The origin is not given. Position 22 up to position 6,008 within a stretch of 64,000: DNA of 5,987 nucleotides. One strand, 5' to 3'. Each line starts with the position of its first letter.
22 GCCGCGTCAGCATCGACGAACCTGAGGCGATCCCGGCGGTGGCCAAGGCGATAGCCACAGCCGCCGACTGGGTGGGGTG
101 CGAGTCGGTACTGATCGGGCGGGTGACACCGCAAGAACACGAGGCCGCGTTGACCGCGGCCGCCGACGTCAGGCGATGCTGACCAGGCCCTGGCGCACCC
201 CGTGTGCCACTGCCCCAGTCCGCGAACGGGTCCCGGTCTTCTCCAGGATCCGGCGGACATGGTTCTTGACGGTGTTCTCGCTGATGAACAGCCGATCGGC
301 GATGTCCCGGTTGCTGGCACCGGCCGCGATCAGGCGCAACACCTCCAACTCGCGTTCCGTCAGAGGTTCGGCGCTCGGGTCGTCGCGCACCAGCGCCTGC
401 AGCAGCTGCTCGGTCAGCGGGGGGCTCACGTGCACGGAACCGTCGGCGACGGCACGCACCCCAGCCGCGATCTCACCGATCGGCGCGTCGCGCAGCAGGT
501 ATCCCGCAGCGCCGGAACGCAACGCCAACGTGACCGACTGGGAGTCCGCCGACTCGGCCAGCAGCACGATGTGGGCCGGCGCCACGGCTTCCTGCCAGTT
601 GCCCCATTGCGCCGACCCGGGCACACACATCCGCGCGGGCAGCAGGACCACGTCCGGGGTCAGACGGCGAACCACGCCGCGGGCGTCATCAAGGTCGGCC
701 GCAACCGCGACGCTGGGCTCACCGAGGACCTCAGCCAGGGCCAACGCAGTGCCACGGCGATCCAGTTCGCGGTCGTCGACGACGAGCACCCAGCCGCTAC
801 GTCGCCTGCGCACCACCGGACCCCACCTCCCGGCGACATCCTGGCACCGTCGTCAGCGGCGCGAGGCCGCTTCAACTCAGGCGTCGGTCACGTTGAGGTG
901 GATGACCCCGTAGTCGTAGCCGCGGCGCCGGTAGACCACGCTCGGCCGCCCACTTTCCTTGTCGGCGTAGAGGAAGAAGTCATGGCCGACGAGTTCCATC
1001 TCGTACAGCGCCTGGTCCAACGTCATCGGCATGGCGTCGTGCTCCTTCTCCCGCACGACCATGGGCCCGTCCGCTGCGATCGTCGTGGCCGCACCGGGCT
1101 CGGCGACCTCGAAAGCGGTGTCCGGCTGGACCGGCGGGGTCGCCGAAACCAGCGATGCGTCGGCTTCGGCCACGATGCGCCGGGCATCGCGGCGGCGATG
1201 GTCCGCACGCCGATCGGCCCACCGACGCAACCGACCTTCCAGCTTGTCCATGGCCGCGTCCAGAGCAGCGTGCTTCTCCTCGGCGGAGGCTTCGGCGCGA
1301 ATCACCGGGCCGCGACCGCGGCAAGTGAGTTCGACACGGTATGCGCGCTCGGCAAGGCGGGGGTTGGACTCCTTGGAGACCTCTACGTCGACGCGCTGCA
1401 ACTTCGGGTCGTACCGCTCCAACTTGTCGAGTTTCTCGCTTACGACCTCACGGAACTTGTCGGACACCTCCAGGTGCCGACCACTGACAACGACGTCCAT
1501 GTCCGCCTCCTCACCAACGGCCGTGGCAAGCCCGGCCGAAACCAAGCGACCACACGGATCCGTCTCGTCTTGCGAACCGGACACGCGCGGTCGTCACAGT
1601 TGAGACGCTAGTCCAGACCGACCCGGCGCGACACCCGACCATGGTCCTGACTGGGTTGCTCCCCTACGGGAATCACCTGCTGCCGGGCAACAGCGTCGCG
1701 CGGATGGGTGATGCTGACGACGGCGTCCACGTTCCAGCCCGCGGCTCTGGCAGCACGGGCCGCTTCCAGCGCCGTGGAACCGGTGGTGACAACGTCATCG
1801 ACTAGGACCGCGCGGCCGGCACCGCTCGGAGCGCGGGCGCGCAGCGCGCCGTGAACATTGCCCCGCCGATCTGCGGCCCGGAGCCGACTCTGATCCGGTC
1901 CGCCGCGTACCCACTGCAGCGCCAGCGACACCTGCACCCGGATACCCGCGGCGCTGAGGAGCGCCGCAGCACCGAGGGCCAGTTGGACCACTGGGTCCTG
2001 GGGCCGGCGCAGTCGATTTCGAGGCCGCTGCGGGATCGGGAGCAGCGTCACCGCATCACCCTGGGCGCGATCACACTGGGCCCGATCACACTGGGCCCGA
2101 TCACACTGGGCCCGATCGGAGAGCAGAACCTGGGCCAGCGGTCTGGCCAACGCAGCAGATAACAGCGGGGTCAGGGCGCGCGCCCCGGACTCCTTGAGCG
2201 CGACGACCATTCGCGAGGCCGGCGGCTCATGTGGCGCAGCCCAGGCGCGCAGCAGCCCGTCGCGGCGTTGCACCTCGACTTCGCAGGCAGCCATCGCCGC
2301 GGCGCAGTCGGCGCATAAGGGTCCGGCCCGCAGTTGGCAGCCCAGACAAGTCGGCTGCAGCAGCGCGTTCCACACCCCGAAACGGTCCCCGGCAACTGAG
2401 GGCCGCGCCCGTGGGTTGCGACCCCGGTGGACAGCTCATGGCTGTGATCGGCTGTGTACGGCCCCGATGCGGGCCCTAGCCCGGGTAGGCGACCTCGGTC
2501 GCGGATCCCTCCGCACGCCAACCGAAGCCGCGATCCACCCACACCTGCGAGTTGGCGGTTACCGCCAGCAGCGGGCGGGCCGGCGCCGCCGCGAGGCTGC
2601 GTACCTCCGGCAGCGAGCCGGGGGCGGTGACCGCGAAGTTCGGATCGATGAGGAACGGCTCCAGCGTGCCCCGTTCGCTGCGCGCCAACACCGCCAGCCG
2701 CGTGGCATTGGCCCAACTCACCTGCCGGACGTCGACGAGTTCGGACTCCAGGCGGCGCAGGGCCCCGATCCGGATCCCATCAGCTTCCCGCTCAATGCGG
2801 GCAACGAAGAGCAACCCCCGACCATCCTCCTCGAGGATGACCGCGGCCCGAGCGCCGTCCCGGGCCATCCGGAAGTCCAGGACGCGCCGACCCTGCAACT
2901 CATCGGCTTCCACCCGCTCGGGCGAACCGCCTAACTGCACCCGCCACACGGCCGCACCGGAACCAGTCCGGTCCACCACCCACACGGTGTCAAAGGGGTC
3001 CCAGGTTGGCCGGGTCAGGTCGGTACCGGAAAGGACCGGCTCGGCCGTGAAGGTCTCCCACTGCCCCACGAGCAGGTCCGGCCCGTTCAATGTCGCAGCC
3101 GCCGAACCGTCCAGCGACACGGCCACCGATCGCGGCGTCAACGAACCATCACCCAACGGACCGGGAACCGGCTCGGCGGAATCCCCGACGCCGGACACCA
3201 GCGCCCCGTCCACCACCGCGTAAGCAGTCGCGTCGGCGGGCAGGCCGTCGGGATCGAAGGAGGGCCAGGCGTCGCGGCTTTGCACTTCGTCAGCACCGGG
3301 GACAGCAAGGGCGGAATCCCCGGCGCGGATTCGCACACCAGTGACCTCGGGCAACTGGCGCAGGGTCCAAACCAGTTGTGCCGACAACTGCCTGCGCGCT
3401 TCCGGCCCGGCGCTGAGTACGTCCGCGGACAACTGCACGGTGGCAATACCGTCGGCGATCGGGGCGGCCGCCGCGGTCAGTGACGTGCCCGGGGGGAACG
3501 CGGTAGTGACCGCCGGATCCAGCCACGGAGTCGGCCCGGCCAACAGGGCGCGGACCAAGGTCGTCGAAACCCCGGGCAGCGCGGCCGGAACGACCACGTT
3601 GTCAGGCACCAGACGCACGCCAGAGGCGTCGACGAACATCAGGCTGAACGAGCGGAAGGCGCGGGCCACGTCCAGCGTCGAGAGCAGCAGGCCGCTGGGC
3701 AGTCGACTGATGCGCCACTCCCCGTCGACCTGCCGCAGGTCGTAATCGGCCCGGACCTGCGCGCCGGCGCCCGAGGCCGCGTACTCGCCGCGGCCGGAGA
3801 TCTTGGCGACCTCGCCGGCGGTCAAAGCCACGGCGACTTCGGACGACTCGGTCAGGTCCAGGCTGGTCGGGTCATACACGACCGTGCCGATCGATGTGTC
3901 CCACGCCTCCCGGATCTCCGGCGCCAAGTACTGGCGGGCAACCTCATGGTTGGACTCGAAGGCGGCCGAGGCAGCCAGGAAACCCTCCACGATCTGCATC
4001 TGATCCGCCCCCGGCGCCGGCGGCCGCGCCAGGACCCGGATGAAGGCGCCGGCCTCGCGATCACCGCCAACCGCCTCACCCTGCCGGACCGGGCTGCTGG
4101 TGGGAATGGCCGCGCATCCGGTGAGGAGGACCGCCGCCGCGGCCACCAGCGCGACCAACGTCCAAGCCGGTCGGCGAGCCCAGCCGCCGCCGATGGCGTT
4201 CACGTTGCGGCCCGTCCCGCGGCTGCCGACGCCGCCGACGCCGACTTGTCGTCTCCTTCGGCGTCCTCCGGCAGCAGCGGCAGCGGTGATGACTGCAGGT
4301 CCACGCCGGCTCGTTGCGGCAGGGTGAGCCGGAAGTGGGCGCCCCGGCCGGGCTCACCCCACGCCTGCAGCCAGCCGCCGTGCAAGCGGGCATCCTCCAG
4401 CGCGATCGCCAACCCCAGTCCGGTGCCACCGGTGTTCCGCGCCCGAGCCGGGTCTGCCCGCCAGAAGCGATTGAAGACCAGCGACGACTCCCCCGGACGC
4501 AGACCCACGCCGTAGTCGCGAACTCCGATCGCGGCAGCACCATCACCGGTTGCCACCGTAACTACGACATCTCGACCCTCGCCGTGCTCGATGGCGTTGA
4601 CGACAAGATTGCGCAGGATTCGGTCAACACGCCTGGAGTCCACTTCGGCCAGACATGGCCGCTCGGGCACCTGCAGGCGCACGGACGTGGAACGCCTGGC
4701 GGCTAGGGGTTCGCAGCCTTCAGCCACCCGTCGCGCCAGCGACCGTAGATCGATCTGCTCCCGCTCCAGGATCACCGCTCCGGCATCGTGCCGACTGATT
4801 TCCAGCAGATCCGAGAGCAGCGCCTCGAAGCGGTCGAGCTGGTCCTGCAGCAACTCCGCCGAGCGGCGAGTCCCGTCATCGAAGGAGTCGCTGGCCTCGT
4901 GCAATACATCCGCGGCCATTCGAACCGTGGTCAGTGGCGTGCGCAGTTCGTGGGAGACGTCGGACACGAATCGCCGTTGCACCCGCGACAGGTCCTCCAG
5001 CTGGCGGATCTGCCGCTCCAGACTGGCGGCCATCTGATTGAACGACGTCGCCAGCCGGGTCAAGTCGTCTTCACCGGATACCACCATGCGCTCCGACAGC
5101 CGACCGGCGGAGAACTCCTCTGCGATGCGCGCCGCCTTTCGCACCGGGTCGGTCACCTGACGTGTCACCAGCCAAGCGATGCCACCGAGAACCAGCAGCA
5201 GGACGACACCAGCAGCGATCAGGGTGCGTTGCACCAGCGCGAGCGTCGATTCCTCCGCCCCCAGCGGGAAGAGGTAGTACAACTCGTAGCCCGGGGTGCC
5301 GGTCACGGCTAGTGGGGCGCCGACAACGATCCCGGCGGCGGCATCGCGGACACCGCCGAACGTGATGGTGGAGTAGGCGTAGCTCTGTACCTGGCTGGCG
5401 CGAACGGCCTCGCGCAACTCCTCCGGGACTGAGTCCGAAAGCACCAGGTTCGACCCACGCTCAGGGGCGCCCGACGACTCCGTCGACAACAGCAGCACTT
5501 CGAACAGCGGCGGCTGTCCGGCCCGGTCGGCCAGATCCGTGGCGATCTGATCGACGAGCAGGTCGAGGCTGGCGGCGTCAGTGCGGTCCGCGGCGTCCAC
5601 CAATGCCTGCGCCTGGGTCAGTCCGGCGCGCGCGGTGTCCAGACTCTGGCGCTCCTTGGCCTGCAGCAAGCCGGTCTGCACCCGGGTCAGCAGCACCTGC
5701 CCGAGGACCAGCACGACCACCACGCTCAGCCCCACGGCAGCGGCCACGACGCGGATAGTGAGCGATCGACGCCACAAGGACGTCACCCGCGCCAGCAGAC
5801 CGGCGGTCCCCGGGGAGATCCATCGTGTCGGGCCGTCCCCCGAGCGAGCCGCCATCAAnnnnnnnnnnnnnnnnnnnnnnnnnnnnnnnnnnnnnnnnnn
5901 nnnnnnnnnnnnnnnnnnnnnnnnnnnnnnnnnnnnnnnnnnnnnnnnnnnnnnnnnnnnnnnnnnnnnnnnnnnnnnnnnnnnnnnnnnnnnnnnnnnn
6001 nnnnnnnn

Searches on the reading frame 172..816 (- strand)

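Call 42: search_protein_families(library=pfam, proteins=[window:172-816:-], max_evalue=0.001)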
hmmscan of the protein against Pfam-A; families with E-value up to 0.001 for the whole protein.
window:172-816:- (215 aa): 9 families
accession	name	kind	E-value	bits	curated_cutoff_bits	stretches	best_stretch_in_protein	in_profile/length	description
PF00196.25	GerE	-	2.2e-20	72.5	23.5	1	151-203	2-54/57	Bacterial regulatory proteins, luxR family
PF13384.12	HTH_23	-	1e-07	32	24.6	1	155-192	6-43/50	Homeodomain-like domain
PF00072.30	Response_reg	-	5.2e-06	27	30.2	1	10-117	1-107/111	Response regulator receiver domain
PF08281.18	Sigma70_r4_2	-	6.7e-06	26.1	25.7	1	152-193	11-53/54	Sigma-70, region 4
PF13412.12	HTH_24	-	7.4e-06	25.9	21.9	1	154-189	3-40/48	Winged helix-turn-helix DNA-binding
PF13936.12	HTH_38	-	7.5e-05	22.8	27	1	159-189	13-43/44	Helix-turn-helix domain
PF13556.12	HTH_30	-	0.00012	22.2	27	1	163-198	9-44/59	PucR C-terminal helix-turn-helix domain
PF04967.18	HTH_10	-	0.00038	20.6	23.1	0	166-193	23-50/53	HTH DNA binding domain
PF04545.22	Sigma70_r4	-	0.00075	19.4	24.1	0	152-193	5-47/50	Sigma-70, region 4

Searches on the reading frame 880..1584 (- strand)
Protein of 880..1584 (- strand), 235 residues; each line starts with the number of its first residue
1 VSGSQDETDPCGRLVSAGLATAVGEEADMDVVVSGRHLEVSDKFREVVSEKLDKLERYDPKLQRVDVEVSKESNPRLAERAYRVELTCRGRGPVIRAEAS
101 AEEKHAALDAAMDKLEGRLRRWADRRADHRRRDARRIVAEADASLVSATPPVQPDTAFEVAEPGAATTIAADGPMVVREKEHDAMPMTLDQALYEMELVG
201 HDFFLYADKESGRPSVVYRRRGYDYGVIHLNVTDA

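Call 42: search_protein_families(library=pfam, proteins=[window:880-1584:-], max_evalue=0.001)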
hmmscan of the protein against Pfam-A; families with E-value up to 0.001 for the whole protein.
window:880-1584:- (235 aa): 2 families
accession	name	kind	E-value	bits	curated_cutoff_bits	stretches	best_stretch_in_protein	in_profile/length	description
PF02482.25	Ribosomal_S30AE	-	5.8e-23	81.9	23.7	1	31-126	1-87/88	Sigma 54 modulation protein / S30EA ribosomal protein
PF16321.10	Ribosom_S30AE_C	-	1.6e-22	79.4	25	1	173-227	3-57/57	Sigma 54 modulation/S30EA ribosomal protein C terminus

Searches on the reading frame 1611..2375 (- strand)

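Call 42: search_protein_families(library=pfam, proteins=[window:1611-2375:-], max_evalue=0.001)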
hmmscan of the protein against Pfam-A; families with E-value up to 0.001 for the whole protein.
window:1611-2375:- (255 aa): 1 family
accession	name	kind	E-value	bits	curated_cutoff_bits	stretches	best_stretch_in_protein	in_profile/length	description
PF00156.33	Pribosyltran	-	0.00066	19.5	26.3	1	188-232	89-134/158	Phosphoribosyl transferase domain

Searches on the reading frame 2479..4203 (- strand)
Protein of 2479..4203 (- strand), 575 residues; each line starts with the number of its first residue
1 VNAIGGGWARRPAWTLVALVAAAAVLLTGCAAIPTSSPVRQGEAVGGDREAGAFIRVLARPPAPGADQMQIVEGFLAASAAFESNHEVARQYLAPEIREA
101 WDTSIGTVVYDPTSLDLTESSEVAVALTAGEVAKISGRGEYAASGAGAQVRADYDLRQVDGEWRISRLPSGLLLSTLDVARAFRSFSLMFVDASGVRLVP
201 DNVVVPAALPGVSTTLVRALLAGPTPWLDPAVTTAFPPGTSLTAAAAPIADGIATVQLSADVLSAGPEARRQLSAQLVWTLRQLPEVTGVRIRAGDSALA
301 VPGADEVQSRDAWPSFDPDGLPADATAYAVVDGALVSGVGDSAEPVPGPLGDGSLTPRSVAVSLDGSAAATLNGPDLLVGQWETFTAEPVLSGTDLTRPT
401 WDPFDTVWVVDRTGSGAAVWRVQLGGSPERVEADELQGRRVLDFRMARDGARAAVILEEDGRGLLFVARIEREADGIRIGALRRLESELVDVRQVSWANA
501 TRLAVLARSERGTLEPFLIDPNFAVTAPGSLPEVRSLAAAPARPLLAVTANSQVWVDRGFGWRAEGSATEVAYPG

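Call 42: search_protein_families(library=pfam, proteins=[window:2479-4203:-], max_evalue=0.001)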
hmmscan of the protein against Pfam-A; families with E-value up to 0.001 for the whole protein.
window:2479-4203:- (575 aa): 2 families
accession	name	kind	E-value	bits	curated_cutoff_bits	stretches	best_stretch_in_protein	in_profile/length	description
PF10647.15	Gmad1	-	5.6e-39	134.9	20.5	1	333-569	1-243/251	Lipoprotein LpqB beta-propeller domain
PF10646.14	Germane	-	3.9e-17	63.4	23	1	188-296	2-113/117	Sporulation and spore germination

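Call 86: find_homologous_proteins(query=window:2479-4203:-, max_evalue=1e-30)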
Query window:2479-4203:- (575 aa): 432 proteins with E <= 1e-30 among 8000 candidates; the best 120 are listed.
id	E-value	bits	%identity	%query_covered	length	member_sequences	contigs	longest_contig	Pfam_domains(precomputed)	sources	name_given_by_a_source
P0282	0.0e+0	1154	94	100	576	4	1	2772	PF10647.16,PF10646.15,PF25976.1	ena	-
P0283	0.0e+0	1100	91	97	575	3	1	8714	PF10647.16,PF10646.15,PF25976.1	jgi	-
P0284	0.0e+0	1079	90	95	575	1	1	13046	PF10647.16,PF10646.15,PF25976.1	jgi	jgi:hypothetical protein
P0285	5.1e-199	681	61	96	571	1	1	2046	PF10647.16,PF10646.15,PF25976.1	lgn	-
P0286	1.3e-192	660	60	95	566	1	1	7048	PF10647.16,PF10646.15,PF25976.1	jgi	jgi:hypothetical protein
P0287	1.2e-152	528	51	95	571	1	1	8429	PF10647.16,PF10646.15,PF25976.1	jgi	jgi:hypothetical protein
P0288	4.2e-151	523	51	97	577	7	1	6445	PF10647.16,PF10646.15,PF25976.1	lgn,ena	-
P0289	9.4e-147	508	50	95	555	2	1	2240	PF10647.16,PF10646.15,PF25976.1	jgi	jgi:hypothetical protein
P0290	1.8e-146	507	50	94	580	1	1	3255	PF10647.16,PF10646.15,PF25976.1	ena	-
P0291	4.6e-139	483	49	97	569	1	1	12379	PF10647.16,PF10646.15,PF25976.1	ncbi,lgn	-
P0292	6.7e-136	472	48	94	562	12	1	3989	PF10647.16,PF10646.15,PF25976.1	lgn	-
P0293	1.1e-135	472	48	97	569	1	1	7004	PF10647.16,PF10646.15,PF25976.1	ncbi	-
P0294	2.0e-134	468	48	96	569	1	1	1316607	PF10647.16,PF10646.15,PF25976.1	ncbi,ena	-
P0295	3.4e-134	467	47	94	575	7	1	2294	PF10647.16,PF10646.15,PF25976.1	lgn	-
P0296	1.1e-131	458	47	95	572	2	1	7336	PF10647.16,PF10646.15,PF25976.1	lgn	-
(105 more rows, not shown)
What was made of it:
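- The organism is uncultured; the nearest named LpqB relatives are 44% identical or less (call 86).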

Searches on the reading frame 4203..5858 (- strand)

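Call 42: search_protein_families(library=pfam, proteins=[window:4203-5858:-], max_evalue=0.001)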
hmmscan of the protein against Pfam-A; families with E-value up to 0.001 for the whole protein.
window:4203-5858:- (552 aa): 3 families
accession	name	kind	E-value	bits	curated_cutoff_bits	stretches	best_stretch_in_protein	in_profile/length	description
PF02518.31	HATPase_c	-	1.1e-21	77.8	26.4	1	407-516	2-110/111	Histidine kinase-, DNA gyrase B-, and HSP90-like ATPase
PF00512.31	HisKA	-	2.8e-16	59.7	26.9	1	294-360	2-66/66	His Kinase A (phospho-acceptor) domain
PF00672.30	HAMP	-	2.4e-11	44.2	25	1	230-281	1-52/53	HAMP domain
